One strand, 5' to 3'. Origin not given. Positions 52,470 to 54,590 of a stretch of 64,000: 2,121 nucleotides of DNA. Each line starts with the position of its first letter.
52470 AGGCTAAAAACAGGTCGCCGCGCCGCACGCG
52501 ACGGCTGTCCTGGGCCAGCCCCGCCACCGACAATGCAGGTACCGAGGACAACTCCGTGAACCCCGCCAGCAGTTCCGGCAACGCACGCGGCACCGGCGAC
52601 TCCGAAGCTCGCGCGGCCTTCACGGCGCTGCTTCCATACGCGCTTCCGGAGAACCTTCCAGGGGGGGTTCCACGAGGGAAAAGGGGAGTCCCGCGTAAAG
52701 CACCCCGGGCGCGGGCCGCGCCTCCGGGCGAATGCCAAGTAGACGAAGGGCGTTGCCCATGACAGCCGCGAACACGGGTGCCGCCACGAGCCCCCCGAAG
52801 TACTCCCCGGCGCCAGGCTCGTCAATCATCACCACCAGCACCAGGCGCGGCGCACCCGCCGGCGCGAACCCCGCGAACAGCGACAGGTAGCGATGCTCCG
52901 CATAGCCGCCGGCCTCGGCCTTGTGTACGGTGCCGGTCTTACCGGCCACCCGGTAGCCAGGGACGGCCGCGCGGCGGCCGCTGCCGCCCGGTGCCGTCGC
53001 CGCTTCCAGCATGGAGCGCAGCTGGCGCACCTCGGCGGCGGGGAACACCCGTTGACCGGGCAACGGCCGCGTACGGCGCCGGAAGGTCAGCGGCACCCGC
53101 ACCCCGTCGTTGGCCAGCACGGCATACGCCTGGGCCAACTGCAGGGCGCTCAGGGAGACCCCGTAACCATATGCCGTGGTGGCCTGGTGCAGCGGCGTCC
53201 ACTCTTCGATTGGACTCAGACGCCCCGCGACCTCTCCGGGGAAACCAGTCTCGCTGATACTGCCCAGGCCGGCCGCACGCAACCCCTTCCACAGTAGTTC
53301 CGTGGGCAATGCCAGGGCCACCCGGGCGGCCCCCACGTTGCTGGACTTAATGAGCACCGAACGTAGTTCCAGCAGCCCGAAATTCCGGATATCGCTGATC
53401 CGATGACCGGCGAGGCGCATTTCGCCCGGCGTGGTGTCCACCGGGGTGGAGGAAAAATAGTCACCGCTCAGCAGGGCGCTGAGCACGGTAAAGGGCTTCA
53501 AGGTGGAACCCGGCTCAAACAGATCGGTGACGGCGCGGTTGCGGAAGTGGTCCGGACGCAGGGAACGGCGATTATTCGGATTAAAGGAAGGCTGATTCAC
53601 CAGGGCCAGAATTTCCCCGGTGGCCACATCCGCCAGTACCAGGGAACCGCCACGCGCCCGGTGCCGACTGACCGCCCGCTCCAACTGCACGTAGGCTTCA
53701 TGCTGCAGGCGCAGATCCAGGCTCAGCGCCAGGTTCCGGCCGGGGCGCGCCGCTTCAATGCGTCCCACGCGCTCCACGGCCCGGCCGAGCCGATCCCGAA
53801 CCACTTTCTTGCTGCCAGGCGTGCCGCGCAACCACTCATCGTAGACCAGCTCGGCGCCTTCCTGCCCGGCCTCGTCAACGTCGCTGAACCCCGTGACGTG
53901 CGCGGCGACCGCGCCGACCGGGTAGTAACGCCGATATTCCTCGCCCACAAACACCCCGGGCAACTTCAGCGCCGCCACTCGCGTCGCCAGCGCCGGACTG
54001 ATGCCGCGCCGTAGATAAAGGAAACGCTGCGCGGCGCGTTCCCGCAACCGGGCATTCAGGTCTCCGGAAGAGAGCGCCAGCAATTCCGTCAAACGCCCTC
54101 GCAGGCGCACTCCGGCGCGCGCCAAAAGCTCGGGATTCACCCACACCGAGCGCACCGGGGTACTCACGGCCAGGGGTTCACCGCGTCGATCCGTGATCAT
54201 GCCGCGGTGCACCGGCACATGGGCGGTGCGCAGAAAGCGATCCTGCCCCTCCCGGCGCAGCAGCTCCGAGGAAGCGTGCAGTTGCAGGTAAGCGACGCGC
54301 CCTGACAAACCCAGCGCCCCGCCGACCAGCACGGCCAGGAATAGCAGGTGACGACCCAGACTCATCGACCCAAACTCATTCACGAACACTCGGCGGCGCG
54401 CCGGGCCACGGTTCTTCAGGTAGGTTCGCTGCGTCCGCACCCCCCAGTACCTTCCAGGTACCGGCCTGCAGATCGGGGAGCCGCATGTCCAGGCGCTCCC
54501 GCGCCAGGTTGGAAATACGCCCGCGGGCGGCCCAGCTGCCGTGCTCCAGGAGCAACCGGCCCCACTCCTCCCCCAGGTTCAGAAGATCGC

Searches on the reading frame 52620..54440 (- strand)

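Call 44: search_protein_families(library=pfam, proteins=[window:52620-54440:-], max_evalue=0.00001)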
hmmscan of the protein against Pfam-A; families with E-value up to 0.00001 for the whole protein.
window:52620-54440:- (606 aa): 2 families
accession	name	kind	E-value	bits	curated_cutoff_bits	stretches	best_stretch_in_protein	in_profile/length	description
PF00905.27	Transpeptidase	-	6.3e-67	226.3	22.1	1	265-561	1-298/299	Penicillin binding protein transpeptidase domain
PF03717.20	PBP_dimer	-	5.9e-19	69.6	24.4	1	75-224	2-178/180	Penicillin-binding Protein dimerisation domain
